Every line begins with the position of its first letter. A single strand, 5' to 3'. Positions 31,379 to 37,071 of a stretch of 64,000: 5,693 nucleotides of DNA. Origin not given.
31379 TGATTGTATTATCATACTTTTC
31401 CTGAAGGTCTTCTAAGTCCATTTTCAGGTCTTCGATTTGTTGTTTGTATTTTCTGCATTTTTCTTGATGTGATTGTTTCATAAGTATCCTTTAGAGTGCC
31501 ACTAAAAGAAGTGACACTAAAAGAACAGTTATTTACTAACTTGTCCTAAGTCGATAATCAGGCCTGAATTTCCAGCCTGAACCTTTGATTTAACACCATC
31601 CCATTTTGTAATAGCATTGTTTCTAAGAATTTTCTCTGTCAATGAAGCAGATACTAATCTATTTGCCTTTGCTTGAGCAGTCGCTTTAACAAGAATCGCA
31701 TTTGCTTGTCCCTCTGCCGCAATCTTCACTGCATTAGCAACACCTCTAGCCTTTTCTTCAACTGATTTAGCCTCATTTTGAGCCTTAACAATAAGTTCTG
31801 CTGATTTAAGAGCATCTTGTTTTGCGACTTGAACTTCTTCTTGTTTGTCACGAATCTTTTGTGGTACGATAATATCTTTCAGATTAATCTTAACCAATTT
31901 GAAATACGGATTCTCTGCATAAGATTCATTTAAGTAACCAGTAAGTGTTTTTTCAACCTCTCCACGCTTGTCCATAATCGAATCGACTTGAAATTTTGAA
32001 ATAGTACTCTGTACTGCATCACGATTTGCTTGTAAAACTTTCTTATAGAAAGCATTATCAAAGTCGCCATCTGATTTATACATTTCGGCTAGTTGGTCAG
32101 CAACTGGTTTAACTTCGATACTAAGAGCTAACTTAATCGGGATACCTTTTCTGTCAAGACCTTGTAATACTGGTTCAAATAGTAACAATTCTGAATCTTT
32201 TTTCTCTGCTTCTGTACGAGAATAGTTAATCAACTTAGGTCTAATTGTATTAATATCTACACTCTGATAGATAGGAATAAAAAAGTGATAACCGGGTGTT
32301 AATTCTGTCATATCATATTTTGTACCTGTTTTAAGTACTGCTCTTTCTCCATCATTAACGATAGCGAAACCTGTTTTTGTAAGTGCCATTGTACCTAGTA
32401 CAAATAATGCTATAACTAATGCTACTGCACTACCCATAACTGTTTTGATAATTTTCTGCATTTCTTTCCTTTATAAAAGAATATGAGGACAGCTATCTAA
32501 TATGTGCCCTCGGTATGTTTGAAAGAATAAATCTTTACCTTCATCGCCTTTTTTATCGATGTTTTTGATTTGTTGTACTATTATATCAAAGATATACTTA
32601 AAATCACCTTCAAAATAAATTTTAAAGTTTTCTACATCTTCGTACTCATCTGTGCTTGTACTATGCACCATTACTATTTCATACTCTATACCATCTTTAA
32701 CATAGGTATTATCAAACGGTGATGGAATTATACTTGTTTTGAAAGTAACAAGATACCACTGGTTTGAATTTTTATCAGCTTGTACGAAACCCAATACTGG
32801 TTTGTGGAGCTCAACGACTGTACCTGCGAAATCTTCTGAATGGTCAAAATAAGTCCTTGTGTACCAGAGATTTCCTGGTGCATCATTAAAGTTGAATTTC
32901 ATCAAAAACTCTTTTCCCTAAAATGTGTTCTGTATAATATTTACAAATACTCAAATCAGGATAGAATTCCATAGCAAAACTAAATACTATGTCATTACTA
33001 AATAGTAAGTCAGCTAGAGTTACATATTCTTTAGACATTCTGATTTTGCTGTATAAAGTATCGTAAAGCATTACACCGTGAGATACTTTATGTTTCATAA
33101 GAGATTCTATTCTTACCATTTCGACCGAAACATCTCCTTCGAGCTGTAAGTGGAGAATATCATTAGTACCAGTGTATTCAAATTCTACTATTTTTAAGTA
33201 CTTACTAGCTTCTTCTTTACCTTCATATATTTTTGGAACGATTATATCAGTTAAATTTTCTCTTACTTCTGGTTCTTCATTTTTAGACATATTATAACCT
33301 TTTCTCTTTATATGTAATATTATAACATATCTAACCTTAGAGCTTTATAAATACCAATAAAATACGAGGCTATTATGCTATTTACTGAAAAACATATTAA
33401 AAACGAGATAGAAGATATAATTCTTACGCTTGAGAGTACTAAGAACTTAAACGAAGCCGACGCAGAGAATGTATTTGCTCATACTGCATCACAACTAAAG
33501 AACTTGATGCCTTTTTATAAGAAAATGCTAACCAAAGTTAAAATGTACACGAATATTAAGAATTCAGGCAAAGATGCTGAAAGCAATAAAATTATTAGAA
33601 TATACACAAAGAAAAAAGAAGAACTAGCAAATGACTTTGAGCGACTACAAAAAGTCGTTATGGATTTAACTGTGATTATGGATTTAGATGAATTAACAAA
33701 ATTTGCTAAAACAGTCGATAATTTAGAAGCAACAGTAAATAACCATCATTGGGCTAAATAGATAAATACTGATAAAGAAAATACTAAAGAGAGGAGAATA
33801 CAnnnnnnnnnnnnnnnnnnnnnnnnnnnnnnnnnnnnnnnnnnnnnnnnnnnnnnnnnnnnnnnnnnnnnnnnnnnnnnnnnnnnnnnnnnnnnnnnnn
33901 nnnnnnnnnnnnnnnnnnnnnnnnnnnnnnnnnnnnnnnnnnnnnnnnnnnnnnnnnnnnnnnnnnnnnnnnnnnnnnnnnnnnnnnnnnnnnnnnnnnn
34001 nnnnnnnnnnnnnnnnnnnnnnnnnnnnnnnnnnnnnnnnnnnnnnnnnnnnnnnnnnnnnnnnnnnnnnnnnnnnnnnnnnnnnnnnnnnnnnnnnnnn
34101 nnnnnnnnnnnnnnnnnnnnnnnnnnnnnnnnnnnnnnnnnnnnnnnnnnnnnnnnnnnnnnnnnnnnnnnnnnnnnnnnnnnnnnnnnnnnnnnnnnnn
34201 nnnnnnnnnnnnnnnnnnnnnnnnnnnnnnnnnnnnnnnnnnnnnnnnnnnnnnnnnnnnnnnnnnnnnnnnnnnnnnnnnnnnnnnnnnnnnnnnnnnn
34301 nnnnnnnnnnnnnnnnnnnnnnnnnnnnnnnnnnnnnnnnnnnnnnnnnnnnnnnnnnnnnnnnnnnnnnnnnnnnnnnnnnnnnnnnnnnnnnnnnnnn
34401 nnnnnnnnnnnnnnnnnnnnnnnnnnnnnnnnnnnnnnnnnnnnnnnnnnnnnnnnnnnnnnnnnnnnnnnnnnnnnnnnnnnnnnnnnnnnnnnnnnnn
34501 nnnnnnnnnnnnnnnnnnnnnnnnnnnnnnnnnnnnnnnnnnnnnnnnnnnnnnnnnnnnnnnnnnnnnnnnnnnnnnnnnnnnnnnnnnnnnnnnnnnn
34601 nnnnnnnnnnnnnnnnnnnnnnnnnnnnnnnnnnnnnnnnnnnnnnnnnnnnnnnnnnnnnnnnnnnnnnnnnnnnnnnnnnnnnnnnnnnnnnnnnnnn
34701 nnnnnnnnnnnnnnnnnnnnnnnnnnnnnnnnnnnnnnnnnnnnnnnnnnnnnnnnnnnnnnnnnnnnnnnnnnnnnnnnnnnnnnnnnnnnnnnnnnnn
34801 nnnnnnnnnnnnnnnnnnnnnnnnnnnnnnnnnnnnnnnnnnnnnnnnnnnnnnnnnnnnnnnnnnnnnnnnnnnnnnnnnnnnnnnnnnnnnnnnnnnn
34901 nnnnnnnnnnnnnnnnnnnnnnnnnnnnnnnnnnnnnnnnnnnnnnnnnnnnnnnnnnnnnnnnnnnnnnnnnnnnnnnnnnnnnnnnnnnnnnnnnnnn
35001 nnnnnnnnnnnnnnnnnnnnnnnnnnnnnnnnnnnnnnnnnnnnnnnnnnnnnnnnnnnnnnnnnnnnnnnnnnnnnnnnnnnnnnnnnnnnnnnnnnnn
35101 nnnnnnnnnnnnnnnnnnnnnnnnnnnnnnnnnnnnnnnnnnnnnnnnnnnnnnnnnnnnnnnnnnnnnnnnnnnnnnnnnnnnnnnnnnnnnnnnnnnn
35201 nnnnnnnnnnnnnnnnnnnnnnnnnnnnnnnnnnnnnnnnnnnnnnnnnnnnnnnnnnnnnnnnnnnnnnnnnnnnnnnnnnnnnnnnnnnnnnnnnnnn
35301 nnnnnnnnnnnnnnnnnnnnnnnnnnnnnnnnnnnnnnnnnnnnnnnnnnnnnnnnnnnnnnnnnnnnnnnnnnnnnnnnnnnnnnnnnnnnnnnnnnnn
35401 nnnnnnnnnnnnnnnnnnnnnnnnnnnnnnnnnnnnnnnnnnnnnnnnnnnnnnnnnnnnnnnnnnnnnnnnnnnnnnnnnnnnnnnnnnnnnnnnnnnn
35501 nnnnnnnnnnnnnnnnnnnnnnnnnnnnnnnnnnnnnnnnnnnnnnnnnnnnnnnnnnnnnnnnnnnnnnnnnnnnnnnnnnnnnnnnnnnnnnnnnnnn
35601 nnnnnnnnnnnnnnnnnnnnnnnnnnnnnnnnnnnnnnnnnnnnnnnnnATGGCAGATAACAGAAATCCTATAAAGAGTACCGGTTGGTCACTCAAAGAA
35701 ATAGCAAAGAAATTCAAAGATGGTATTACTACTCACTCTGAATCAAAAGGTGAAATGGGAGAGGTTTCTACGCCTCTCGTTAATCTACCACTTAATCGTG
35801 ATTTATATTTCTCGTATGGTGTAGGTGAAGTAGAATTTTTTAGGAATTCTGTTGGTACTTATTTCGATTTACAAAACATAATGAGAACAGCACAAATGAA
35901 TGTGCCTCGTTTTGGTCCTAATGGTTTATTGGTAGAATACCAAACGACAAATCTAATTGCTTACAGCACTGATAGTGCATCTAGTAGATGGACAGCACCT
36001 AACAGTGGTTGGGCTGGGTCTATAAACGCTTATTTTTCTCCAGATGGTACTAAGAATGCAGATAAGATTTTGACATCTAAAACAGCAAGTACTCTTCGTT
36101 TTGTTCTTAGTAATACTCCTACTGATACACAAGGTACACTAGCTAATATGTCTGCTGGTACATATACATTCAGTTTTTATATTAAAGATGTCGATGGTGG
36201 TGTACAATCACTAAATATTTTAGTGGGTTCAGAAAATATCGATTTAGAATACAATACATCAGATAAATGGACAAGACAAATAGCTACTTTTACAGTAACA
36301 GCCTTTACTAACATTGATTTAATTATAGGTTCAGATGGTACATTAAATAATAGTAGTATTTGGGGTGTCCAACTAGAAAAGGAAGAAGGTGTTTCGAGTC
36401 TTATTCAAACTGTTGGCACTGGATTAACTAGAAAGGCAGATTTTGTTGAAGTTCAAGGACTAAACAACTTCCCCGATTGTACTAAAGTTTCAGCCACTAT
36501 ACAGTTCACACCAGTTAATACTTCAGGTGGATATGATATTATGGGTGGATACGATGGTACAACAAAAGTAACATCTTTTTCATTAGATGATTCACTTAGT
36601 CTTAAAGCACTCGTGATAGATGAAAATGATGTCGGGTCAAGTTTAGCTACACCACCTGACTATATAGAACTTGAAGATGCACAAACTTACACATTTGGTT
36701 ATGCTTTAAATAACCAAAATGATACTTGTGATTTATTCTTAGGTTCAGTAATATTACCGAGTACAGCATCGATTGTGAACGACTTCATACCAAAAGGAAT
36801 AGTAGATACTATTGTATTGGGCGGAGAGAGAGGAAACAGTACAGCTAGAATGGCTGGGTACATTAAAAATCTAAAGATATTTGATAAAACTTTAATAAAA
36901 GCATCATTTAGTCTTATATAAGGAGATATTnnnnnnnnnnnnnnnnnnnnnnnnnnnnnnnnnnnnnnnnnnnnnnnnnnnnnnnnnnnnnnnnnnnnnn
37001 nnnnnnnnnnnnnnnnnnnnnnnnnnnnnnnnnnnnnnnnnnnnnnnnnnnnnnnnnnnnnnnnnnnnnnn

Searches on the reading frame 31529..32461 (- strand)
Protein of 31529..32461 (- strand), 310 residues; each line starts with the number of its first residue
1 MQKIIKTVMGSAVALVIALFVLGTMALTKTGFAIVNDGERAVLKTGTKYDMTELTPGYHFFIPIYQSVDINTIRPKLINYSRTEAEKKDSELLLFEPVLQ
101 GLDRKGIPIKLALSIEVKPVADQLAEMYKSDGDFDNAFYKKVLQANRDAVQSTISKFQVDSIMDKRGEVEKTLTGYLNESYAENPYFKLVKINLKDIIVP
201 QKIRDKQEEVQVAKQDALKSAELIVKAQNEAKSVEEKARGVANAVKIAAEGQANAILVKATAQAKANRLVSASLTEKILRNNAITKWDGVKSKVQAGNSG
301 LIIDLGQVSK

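Call 64: search_protein_families(library=phrogs, proteins=[window:31529-32461:-], max_evalue=0.00001)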
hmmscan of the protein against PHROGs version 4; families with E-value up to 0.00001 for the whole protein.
window:31529-32461:- (310 aa): 1 family
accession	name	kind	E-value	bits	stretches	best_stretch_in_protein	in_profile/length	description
phrog_200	-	other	3.4e-33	116.3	1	11-300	81-351/379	lipoprotein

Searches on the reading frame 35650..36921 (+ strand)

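Call 3: search_protein_families(library=pfam, proteins=[window:35650-36921:+], max_evalue=1)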
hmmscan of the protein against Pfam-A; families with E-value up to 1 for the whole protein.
window:35650-36921:+ (423 aa): 0 families

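Call 4: search_protein_families(library=phrogs, proteins=[window:35650-36921:+], max_evalue=0.01)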
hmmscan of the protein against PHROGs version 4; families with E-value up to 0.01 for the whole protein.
window:35650-36921:+ (423 aa): 3 families
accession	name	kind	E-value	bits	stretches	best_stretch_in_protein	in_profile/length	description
phrog_5939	-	tail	1e-26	94.7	1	61-418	371-755/801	tail protein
phrog_1419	-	tail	5e-13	49.1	1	61-116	401-456/793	tail protein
phrog_34853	-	unknown function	7.6e-09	35.6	1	57-148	28-123/555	-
